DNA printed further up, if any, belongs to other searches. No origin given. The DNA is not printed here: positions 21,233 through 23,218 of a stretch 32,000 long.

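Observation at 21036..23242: Operon of a 561-aa orphan with a glycine-zipper-like tail and a 103-aa helical partner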

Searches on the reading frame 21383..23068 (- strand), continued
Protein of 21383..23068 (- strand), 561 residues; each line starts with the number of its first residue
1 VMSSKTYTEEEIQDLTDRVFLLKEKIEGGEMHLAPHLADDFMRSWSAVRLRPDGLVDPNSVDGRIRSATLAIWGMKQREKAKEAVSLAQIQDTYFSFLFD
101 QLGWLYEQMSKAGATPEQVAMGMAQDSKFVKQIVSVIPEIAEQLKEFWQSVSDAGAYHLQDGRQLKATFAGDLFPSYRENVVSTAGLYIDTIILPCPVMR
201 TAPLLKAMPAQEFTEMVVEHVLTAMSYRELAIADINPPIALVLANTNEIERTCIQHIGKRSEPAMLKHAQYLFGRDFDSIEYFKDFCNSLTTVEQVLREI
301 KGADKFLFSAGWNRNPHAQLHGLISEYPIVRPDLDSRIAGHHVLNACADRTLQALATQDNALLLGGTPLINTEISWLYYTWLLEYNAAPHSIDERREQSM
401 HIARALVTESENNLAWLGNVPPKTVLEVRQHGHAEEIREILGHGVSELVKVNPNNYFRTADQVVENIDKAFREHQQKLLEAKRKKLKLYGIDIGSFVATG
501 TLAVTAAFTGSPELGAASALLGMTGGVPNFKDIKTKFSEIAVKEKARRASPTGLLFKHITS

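Call 56: fold_search(model_id=the predicted structure, library=viral)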
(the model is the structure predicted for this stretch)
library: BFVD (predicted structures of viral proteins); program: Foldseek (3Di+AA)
matches with E <= 10: 97; with E <= 0.001: 0
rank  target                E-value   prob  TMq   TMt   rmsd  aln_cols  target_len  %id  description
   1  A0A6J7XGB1            1.3e-01  0.09  0.09  0.08  38.0       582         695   13  Uncharacterized protein [uncultured Caudovirales phage]
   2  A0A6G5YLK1            3.6e-01  0.12  0.15  0.11  28.2       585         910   13  (no name in the UniProt tables at hand)
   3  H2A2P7                4.3e-01  0.07  0.11  0.07  40.1       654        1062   11  M48 protein [Murid herpesvirus 1]
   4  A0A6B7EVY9            4.7e-01  0.04  0.08  0.06  52.0       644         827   12  (no name in the UniProt tables at hand)
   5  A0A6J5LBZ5            5.3e-01  0.07  0.10  0.06  33.5       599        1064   11  Caudovirus, tape measure, N-terminal [uncultured Caudovirales phage]
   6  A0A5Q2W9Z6            6.3e-01  0.08  0.12  0.11  32.2       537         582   12  (no name in the UniProt tables at hand)
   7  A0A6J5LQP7            7.2e-01  0.06  0.09  0.09  32.0       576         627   12  Uncharacterized protein [uncultured Caudovirales phage]
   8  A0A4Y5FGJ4            7.9e-01  0.06  0.11  0.06  33.6       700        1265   10  Tape measure protein [Lactobacillus phage 3-521]
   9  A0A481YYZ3            1.2e+00  0.04  0.11  0.07  24.0       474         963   11  Putative hemagglutinin [Mimivirus LCMiAC01]
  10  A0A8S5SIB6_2          1.2e+00  0.04  0.11  0.07  29.5       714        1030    9  Tail tape measure [Myoviridae sp. ct04y17]
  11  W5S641                1.2e+00  0.01  0.06  0.05  56.5       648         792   13  DNA double-strand break repair ATPase [Pithovirus sibericum]
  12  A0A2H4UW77            1.5e+00  0.04  0.10  0.11  26.7       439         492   11  Uncharacterized protein [Bodo saltans virus]
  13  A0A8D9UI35            1.5e+00  0.03  0.10  0.06  28.3       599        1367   13  (no name in the UniProt tables at hand)
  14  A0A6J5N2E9            1.5e+00  0.02  0.09  0.07  35.4       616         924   12  Uncharacterized protein [uncultured Caudovirales phage]
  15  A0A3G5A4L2            1.7e+00  0.04  0.10  0.14  18.6       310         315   12  Sel1 repeat family protein [Harvfovirus sp.]
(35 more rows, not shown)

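Call 59: list_cluster_members(proteins=[L032:8995-10665:+, P0106, P0058, P0027, P0001])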
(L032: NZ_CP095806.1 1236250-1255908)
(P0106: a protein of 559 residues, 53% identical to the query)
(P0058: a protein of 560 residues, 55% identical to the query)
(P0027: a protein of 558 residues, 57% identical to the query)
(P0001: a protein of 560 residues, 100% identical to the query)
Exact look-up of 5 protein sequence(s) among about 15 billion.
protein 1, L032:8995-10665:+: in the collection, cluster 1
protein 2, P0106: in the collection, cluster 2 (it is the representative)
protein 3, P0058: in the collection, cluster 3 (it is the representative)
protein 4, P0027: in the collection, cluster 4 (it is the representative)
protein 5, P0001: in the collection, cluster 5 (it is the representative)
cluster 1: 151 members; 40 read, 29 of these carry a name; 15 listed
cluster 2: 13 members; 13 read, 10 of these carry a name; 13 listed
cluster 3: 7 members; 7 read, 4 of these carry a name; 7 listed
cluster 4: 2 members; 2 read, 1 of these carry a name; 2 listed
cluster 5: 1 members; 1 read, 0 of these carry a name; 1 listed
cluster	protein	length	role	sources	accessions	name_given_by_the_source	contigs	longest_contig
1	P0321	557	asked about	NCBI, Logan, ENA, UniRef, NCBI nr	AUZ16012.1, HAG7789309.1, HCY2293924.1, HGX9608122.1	hypothetical protein QM043_14380 [Escherichia coli] | hypothetical protein n=1 Tax=Escherichia coli TaxID=562 RepID=UPI000CDBB97F | hypothetical protein [Escherichia coli]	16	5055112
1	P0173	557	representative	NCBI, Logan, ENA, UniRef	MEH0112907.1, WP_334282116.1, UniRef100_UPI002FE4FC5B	hypothetical protein [Escherichia coli] | hypothetical protein n=1 Tax=Escherichia coli TaxID=562 RepID=UPI002FE4FC5B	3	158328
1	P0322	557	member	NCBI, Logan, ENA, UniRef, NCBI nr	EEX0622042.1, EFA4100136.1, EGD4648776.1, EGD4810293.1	TPA: hypothetical protein QHW85_000276 [Escherichia coli] | hypothetical protein n=1 Tax=Escherichia coli TaxID=562 RepID=UPI000BE353A4 | hypothetical protein [Escherichia coli]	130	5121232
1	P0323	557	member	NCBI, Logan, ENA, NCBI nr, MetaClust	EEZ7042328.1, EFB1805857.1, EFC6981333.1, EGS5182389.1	TPA: hypothetical protein RN908_000284 [Escherichia coli] | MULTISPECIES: hypothetical protein [Enterobacteriaceae] | status=active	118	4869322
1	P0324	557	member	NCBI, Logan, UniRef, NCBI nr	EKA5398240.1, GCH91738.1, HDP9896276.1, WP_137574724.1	hypothetical protein [Escherichia coli] | hypothetical protein n=1 Tax=Escherichia coli TaxID=562 RepID=UPI0010B0672A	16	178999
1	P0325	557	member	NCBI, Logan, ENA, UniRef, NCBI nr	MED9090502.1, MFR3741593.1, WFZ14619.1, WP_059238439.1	hypothetical protein RCM64_07990 [Escherichia marmotae] | hypothetical protein n=1 Tax=Escherichia TaxID=561 RepID=UPI0007432B7E | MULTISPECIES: hypothetical protein [Escherichia]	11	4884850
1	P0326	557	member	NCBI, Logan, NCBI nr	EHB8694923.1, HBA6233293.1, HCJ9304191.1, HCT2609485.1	TPA: hypothetical protein OTR39_003173 [Escherichia coli] | hypothetical protein [Escherichia coli]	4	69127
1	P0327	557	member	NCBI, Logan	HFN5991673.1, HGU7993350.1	TPA: hypothetical protein ACNBIM_003846 [Escherichia coli]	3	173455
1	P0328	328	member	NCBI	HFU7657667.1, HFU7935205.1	TPA: hypothetical protein ACH69Y_004281, partial [Escherichia coli]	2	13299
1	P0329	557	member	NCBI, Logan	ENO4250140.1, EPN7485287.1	hypothetical protein ACT23P_002629 [Escherichia coli]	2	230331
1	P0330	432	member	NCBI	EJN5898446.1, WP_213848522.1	hypothetical protein NQC39_004030, partial [Escherichia coli]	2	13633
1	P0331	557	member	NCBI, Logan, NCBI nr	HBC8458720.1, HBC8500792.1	TPA: hypothetical protein KE173_005397 [Escherichia coli] | hypothetical protein [Escherichia coli]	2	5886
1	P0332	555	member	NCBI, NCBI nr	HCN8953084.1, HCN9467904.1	TPA: hypothetical protein N6664_003264, partial [Escherichia coli] | hypothetical protein [Escherichia coli]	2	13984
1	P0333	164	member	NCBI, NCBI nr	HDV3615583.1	TPA: hypothetical protein RH170_004383, partial [Escherichia coli] | hypothetical protein [Escherichia coli]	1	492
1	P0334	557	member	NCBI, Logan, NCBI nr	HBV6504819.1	TPA: hypothetical protein MD351_003133 [Escherichia coli] | hypothetical protein [Escherichia coli]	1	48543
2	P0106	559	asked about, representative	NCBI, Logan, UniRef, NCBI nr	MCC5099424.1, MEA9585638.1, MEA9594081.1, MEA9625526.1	hypothetical protein [Xanthomonas campestris] | hypothetical protein n=1 Tax=Xanthomonas campestris TaxID=339 RepID=UPI0008A610DF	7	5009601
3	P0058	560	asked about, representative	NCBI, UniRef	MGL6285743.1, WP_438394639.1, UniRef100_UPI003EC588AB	hypothetical protein [Aeromonas hydrophila] | hypothetical protein n=1 Tax=Aeromonas hydrophila TaxID=644 RepID=UPI003EC588AB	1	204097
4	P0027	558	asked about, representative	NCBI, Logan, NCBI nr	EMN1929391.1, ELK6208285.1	hypothetical protein RVV18_003837 [Burkholderia ambifaria] | hypothetical protein [Burkholderia ambifaria]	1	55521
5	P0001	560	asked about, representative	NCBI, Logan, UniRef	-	-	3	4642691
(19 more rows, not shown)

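Call 62: find_encoding_contigs(protein=P0002, flank=3000, max_places=2)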
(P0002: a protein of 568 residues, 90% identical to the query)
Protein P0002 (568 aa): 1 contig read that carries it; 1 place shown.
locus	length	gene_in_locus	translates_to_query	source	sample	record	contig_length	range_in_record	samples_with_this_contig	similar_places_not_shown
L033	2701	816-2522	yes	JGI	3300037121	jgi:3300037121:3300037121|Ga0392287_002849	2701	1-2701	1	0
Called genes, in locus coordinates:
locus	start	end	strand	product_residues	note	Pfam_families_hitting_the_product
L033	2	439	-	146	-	?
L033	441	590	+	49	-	-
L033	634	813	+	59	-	-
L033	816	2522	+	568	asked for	-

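Call 70: search_protein_families(library=pfam, alignment_id=A2, max_evalue=1)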
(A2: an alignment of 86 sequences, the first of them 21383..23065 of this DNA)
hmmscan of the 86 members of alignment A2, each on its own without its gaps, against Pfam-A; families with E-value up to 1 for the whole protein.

A. member 1, window:21383-23065:- (560 aa): 1 family
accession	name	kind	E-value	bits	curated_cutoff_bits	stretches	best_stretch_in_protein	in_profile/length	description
PF10009.15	DUF2252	-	0.12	11.9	22.3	0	74-149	313-388/392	Uncharacterized protein conserved in bacteria (DUF2252)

B. families by the number of members that match (of 86 scanned): 67 families (the first 25 are shown)
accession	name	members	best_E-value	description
PF25133.1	TYW2_N_2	2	0.028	TYW2 N-terminal domain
PF04711.18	ApoA-II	2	0.11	Apolipoprotein A-II (ApoA-II)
PF10009.15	DUF2252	2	0.12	Uncharacterized protein conserved in bacteria (DUF2252)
PF09280.16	XPC-binding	1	0.0014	XPC-binding domain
PF00559.22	Vif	1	0.0071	Retroviral Vif (Viral infectivity) protein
PF18516.7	RuvC_1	1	0.0076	RuvC nuclease domain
PF08683.16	CAMSAP_CKK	1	0.0083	Microtubule-binding calmodulin-regulated spectrin-associated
PF08328.16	ASL_C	1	0.0099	Adenylosuccinate lyase C-terminal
PF04157.22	EAP30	1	0.014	EAP30/Vps36 family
PF01442.23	Apolipoprotein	1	0.017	Apolipoprotein A1/A4/E domain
PF19749.4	DUF6236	1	0.023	Family of unknown function (DUF6236)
PF11112.13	PyocinActivator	1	0.028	Pyocin activator protein PrtN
PF18755.6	RAMA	1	0.028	Restriction Enzyme Adenine Methylase Associated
PF11166.13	DUF2951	1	0.033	Protein of unknown function (DUF2951)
PF16476.10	DUF5053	1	0.035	Domain of unknown function (DUF5053)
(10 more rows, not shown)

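Call 71: search_protein_families(library=padloc, alignment_id=A2, max_evalue=1)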
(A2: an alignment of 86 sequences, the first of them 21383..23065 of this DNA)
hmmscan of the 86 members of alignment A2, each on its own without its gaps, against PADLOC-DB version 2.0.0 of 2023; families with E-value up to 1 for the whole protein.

A. member 1, window:21383-23065:- (560 aa): 1 family
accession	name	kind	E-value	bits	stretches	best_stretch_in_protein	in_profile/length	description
PDLC02160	Avs1c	-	0.018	13.3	1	16-76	17-74/86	-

B. families by the number of members that match (of 86 scanned): 11 families
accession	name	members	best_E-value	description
PDLC02160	Avs1c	40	5.3e-07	-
PDLC03827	DitB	33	1.1e-10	-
PDLC03841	LeoBC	4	0.0012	-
PDLC03713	oMTase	1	0.0027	orphan methyltransferase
PDLC01842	CARF2--CARF_HEPN_CSX16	1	0.0049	-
PDLC01146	Cas3d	1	0.0067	Cas3d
PDLC01115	Csm5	1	0.015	Csm5gr7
PDLC04192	HEC-01B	1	0.022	-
PDLC04728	PDC-M61A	1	0.024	-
PDLC00309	PtuA1|PtuA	1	0.029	AAA ATPase domain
PDLC01937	CARF7--CARF_RelE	1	0.049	-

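Call 72: search_protein_families(library=padloc, proteins=[P0294, P0283, P0281, P0280, P0279, P0276, P0267, P0254, P0232, P0321], max_evalue=0.1)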
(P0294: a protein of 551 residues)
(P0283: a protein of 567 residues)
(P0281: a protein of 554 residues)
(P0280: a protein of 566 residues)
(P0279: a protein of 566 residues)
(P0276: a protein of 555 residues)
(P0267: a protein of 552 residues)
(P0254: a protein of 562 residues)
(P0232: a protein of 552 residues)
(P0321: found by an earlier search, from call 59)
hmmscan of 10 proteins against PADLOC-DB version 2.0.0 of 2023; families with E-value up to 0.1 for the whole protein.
P0294 (551 aa): 0 families

P0283 (567 aa): 0 families

P0281 (554 aa): 0 families

P0280 (566 aa): 0 families

P0279 (566 aa): 2 families
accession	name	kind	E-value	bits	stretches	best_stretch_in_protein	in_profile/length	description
PDLC02160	Avs1c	-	0.0067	14.7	1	26-76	17-66/86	-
PDLC04192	HEC-01B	-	0.022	12.5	1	113-169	29-86/182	-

P0276 (555 aa): 0 families

P0267 (552 aa): 1 family
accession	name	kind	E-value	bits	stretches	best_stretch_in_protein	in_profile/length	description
PDLC02160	Avs1c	-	0.0012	17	1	9-76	15-81/86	-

P0254 (562 aa): 0 families

P0232 (552 aa): 0 families

P0321 (557 aa): 2 families
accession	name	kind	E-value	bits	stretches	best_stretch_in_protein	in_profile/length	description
PDLC03827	DitB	-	5.3e-10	36.7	1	195-451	95-343/361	-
PDLC03841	LeoBC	-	0.0024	15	1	430-540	392-509/601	-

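Call 82: search_protein_families(library=pfam, alignment_id=A3, max_evalue=0.00001)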
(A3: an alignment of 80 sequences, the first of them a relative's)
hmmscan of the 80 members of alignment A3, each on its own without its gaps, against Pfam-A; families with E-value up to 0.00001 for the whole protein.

A. member 1, L014:6915-7304:- (129 aa): 0 families

B. families by the number of members that match (of 80 scanned): 87 families (the first 25 are shown)
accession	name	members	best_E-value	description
PF13604.12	AAA_30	2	1.4e-43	AAA domain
PF00589.27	Phage_integrase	2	2.8e-40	Phage integrase family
PF13304.12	AAA_21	2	2.6e-20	AAA domain, putative AbiEii toxin, Type IV TA system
PF02463.25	SMC_N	2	2.1e-16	RecF/RecN/SMC N terminal domain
PF13245.12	AAA_19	2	6.5e-12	AAA domain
PF00149.33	Metallophos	2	1.7e-10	Calcineurin-like phosphoesterase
PF01443.25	Viral_helicase1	2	1.3e-07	Viral superfamily 1 RNA helicase core domain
PF02514.21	CobN-Mg_chel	1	0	CobN/Magnesium Chelatase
PF01053.26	Cys_Met_Meta_PP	1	5e-117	Cys/Met metabolism PLP-dependent enzyme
PF10412.15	TrwB_AAD_bind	1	8.8e-94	Type IV secretion-system coupling protein DNA-binding domain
PF13163.11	DUF3999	1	1e-79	Protein of unknown function (DUF3999)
PF20473.4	MmeI_Mtase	1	1.9e-79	MmeI, DNA-methyltransferase domain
PF18185.7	STALD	1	7.2e-77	Sir2- and TIR-associating SLOG family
PF04655.20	APH_6_hur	1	1.5e-73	Aminoglycoside/hydroxyurea antibiotic resistance kinase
PF11992.13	TgpA_N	1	1.9e-72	TgpA N-terminal domain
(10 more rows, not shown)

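Call 83: search_protein_families(library=padloc, alignment_id=A3, max_evalue=0.00001)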
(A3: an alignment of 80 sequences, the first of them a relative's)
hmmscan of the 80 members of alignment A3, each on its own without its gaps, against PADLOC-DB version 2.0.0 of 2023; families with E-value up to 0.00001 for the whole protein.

A. member 1, L014:6915-7304:- (129 aa): 0 families

B. families by the number of members that match (of 80 scanned): 227 families (the first 25 are shown)
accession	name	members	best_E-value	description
PDLC04140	mad8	3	2e-40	mads_8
PDLC02980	AriA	2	5e-22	-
PDLC04135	mad3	2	9.5e-20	mads_3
PDLC04178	HEC-01A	2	7.4e-18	-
PDLC03859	LmuB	2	4.6e-16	-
PDLC02335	AbiLi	2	2.5e-14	AbiLi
PDLC05035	PDC-S53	2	6.9e-13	-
PDLC04180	HEC-01A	2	4e-12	-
PDLC04541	PDC-M25A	2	5e-12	-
PDLC00271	PtuA1|PtuA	2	5.1e-12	AAA ATPase domain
PDLC02336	AbiLi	2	7e-11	AbiLi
PDLC00311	PtuA1|PtuA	2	9e-11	AAA ATPase domain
PDLC04182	HEC-01A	2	2.6e-10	-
PDLC02913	ATPase_I-A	2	2.6e-10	-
PDLC00278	PtuA1|PtuA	2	4.5e-10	AAA ATPase domain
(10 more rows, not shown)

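Call 86: search_protein_families(library=padloc, proteins=[P0282, P0287, P0246, P0272, P0284, P0210, P0299], max_evalue=0.1)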
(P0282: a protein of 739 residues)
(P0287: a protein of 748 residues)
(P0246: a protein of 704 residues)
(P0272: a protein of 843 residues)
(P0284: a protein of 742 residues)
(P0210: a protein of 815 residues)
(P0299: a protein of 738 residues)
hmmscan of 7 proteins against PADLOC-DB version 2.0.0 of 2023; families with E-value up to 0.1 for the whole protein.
P0282 (739 aa): 0 families

P0287 (748 aa): 0 families

P0246 (704 aa): 1 family
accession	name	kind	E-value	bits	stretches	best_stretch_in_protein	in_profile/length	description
PDLC03827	DitB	-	2.7e-06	24.5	1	400-511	164-273/361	-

P0272 (843 aa): 3 families
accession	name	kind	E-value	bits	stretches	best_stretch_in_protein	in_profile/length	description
PDLC03827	DitB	-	6.1e-05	20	1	555-666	159-272/361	-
PDLC02160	Avs1c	-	0.00062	18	1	309-374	21-85/86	-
PDLC02926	HTH_VI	-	0.0099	14.1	1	204-244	2-46/92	-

P0284 (742 aa): 1 family
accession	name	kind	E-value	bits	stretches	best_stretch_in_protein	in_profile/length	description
PDLC03827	DitB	-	0.00029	17.8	1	457-597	157-301/361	-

P0210 (815 aa): 0 families

P0299 (738 aa): 0 families

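Call 87: find_related_loci(query=A2, collection=viral_contigs, flank=8000)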
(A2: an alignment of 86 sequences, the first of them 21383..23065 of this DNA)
Query A2 (560 aa) in viral_contigs; peptide patterns used: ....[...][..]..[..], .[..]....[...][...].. (x = any residue, [..] = any of these).
107 stretches matched a pattern; 14 encode a relative of the query (tblastn E <= 1e-3); 14 distinct loci.
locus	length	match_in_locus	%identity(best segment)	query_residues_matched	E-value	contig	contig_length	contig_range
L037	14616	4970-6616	43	8-557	1e-149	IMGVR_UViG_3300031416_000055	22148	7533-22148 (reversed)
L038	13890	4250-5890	41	8-555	5e-147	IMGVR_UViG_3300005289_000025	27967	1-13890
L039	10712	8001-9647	40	6-555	1e-145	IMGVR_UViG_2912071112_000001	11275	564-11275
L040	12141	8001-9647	40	6-555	8e-145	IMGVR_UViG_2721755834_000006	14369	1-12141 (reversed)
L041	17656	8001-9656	41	3-555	2e-142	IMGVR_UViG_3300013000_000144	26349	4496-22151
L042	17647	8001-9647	39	6-555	7e-142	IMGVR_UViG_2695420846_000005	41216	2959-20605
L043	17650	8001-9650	40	8-558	4e-147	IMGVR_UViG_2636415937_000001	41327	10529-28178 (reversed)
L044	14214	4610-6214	34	17-557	4e-113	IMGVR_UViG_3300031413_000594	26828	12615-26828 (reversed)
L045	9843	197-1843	34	4-557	5e-113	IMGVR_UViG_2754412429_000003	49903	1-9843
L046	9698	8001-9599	35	13-550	5e-112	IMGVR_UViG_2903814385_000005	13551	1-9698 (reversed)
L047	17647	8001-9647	34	2-555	2e-106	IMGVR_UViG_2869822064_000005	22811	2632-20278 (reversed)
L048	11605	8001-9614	34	14-555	7e-106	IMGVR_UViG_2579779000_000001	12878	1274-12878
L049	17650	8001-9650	40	8-558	4e-147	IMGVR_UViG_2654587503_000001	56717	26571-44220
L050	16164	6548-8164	27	14-557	5e-68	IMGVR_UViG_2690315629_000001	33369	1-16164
